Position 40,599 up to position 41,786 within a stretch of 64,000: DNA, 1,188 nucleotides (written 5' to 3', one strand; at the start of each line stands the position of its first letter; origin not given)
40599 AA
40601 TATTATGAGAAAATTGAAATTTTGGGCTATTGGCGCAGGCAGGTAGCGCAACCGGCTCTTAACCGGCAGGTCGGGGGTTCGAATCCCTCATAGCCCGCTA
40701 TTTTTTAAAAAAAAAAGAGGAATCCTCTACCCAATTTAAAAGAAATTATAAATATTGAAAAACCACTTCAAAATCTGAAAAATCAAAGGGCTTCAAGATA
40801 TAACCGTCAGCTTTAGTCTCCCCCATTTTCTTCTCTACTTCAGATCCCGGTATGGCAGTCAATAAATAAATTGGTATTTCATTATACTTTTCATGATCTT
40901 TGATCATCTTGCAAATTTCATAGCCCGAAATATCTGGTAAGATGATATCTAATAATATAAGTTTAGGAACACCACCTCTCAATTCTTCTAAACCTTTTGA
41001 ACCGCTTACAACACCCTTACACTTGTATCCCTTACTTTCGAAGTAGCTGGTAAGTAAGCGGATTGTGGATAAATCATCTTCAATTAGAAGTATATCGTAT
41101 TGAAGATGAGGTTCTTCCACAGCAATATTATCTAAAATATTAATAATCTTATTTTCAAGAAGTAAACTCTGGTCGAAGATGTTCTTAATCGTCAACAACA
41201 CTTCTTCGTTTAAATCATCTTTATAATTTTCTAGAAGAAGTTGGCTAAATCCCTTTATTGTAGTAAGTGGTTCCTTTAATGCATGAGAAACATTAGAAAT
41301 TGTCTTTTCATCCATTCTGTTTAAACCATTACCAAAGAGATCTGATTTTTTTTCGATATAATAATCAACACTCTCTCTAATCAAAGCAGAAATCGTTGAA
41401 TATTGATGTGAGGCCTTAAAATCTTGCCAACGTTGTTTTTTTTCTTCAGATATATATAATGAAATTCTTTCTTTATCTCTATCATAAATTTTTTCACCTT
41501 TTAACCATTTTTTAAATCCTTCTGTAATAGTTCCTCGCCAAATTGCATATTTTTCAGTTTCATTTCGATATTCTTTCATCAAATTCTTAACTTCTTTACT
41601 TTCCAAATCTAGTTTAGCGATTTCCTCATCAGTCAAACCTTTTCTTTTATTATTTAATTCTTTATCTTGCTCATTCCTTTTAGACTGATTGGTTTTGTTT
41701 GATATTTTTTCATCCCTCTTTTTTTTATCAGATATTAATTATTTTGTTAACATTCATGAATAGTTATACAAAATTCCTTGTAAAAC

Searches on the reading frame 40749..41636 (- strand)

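Call 33: search_protein_families(library=pfam, proteins=[window:40749-41636:-], max_evalue=0.1)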
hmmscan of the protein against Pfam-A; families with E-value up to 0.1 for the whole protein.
window:40749-41636:- (296 aa): 2 families
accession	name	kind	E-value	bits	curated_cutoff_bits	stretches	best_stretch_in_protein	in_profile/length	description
PF00072.30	Response_reg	-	3.7e-19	69.4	30.2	1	182-289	1-106/111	Response regulator receiver domain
PF00512.31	HisKA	-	1.1e-07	32.3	26.9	1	111-168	4-58/66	His Kinase A (phospho-acceptor) domain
